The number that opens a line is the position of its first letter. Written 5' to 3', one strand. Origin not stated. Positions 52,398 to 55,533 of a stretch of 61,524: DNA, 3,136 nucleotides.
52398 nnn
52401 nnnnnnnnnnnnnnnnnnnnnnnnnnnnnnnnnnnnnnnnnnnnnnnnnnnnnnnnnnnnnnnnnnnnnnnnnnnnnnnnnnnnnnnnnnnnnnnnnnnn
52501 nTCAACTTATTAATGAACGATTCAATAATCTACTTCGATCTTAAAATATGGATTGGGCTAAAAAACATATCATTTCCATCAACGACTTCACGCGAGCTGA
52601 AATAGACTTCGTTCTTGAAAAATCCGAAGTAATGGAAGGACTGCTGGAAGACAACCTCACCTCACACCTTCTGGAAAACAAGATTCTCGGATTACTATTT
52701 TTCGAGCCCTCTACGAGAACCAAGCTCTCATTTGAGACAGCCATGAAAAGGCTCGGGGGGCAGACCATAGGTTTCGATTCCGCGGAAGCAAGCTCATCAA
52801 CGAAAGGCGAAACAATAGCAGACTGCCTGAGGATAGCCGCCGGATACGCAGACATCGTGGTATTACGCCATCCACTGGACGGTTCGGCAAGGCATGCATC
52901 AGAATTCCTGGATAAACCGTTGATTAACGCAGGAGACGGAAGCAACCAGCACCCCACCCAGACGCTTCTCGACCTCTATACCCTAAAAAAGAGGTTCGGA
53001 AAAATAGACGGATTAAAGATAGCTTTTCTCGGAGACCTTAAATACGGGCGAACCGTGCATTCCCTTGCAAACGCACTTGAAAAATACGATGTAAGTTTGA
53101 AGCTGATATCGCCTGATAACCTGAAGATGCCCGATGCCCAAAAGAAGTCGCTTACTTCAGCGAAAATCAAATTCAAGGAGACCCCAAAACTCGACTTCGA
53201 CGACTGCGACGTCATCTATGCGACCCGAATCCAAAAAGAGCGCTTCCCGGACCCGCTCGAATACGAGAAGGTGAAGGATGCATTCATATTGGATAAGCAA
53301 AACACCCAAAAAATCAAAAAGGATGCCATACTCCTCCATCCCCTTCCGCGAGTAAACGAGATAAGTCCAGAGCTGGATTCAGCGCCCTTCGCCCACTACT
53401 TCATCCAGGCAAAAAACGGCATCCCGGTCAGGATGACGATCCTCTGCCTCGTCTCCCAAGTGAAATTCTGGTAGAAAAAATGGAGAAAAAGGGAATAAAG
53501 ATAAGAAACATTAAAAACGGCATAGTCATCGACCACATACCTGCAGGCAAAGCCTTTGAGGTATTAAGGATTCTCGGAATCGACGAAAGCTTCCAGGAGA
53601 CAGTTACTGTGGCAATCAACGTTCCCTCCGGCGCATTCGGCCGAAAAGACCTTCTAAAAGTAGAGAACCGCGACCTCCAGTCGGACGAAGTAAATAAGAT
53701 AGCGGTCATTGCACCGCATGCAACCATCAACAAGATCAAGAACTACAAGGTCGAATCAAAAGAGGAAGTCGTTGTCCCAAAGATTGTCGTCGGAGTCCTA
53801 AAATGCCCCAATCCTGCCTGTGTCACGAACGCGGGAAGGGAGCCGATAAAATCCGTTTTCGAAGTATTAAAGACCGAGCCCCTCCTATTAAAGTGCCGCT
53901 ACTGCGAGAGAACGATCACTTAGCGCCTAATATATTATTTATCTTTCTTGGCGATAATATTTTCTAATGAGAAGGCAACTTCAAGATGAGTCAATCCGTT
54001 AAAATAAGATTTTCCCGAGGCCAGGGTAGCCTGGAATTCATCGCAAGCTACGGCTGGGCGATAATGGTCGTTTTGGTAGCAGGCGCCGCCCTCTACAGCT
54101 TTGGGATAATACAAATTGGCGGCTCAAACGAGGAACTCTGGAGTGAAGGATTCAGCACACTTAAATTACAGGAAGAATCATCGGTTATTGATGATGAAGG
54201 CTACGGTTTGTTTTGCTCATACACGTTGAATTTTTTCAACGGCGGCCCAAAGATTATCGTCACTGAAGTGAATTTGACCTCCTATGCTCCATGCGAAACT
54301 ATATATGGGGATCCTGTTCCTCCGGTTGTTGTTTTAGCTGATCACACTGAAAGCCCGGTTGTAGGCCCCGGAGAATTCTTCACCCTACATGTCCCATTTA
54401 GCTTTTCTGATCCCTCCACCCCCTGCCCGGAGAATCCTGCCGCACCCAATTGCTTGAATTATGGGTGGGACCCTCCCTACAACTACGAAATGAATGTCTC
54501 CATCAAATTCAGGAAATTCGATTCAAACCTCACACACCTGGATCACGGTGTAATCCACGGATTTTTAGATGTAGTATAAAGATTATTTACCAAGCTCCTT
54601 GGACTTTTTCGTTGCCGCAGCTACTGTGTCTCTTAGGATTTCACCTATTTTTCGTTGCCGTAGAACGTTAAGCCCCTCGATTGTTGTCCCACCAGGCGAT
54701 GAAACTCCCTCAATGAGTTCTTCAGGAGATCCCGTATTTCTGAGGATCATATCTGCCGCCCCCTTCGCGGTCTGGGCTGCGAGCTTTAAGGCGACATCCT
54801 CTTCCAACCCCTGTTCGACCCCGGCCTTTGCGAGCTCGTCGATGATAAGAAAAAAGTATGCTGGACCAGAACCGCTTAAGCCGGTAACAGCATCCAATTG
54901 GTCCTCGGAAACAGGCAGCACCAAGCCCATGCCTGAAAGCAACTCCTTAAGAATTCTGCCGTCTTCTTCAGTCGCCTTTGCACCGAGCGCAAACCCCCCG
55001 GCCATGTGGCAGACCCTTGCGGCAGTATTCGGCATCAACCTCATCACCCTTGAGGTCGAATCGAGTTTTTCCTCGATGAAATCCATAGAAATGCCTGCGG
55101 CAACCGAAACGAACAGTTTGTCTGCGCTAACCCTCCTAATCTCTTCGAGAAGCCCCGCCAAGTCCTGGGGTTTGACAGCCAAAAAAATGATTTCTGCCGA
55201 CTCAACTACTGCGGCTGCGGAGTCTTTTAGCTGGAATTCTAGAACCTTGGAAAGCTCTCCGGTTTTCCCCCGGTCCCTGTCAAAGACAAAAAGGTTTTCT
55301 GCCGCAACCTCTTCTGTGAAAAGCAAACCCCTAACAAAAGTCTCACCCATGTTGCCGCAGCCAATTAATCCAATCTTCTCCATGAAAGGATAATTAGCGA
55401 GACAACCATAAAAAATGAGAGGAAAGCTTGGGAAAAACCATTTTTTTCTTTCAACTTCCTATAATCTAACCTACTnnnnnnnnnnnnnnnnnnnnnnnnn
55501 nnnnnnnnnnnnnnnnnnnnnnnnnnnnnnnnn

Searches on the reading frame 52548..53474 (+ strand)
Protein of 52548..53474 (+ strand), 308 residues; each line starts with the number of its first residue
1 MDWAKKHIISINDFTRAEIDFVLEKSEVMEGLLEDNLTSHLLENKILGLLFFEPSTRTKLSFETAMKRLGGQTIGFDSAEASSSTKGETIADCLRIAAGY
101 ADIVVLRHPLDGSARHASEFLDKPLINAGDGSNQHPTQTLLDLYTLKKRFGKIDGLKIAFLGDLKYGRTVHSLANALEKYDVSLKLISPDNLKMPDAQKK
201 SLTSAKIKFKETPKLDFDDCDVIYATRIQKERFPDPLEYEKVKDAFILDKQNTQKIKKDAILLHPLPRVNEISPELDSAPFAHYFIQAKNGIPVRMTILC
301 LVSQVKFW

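Call 24: search_protein_families(library=pfam, proteins=[window:52548-53474:+], max_evalue=0.001)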
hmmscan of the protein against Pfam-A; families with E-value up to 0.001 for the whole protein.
window:52548-53474:+ (308 aa): 2 families
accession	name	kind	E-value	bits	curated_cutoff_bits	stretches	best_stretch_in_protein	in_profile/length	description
PF02729.26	OTCace_N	-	2.4e-43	148.2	29.9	1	6-147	1-147/148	Aspartate/ornithine carbamoyltransferase, carbamoyl-P binding domain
PF00185.30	OTCace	-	2.8e-30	105.9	29.4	1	154-301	1-156/157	Aspartate/ornithine carbamoyltransferase, Asp/Orn binding domain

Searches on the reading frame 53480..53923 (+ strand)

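Call 24: search_protein_families(library=pfam, proteins=[window:53480-53923:+], max_evalue=0.001)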
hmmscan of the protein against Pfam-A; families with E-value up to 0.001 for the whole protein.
window:53480-53923:+ (147 aa): 2 families
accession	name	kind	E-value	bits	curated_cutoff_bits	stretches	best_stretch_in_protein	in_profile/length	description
PF01948.23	PyrI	-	9.1e-33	112.8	25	1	7-97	2-92/93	Aspartate carbamoyltransferase regulatory chain, allosteric domain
PF02748.20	PyrI_C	-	1.6e-17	63.5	23.4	1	103-147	2-44/48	Aspartate carbamoyltransferase regulatory chain, metal binding domain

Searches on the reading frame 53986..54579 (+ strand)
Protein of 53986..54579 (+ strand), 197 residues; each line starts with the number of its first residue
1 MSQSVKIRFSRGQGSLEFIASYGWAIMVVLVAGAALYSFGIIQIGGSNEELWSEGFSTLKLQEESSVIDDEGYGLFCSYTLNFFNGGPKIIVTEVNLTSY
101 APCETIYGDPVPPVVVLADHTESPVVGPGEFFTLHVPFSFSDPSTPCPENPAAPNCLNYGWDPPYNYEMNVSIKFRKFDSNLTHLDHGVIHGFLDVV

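Call 24: search_protein_families(library=pfam, proteins=[window:53986-54579:+], max_evalue=0.001)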
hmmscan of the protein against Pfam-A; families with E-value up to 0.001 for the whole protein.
window:53986-54579:+ (197 aa): 0 families

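Call 89: list_cluster_members(proteins=[window:53986-54576:+, window:25696-28329:-, window:59014-59880:-])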
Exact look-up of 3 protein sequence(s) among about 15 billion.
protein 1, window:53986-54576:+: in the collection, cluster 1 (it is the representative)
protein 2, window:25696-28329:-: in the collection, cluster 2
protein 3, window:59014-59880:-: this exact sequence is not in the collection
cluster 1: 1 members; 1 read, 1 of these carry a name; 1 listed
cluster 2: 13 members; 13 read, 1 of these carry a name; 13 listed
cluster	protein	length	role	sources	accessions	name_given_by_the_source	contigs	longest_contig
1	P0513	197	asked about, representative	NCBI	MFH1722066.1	MAG: hypothetical protein ABH950_05615 [Candidatus Altiarchaeota archaeon]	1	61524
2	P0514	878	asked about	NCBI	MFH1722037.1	MAG: hypothetical protein ABH950_05470 [Candidatus Altiarchaeota archaeon]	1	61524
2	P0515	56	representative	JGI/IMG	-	-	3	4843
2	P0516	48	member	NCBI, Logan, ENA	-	-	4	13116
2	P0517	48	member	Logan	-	-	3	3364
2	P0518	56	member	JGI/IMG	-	-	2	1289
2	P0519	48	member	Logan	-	-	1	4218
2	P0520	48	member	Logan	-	-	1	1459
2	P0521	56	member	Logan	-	-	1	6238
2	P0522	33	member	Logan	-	-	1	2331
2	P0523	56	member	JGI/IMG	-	-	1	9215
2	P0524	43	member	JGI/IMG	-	-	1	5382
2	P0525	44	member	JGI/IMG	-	-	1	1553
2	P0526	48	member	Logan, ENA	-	-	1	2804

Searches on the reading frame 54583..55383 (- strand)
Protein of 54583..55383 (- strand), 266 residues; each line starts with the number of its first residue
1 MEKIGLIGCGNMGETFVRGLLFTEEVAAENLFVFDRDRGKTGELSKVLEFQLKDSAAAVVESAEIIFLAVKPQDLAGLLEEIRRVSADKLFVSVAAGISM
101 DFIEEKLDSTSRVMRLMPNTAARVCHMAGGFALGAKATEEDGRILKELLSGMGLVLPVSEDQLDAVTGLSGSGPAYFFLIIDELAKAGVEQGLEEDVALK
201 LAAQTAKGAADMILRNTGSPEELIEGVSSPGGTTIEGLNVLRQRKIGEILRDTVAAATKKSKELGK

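Call 24: search_protein_families(library=pfam, proteins=[window:54583-55383:-], max_evalue=0.001)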
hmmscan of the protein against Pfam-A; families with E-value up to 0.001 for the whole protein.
window:54583-55383:- (266 aa): 3 families
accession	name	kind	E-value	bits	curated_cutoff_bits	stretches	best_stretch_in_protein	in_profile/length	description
PF14748.11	P5CR_dimer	-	1.8e-37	128.2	25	1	160-264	1-105/105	Pyrroline-5-carboxylate reductase dimerisation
PF03807.23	F420_oxidored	-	2.7e-16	60.4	21.6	1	3-97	1-94/94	NADP oxidoreductase coenzyme F420-dependent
PF03446.21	NAD_binding_2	-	2.8e-06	27.9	21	1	3-81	1-75/161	NAD binding domain of 6-phosphogluconate dehydrogenase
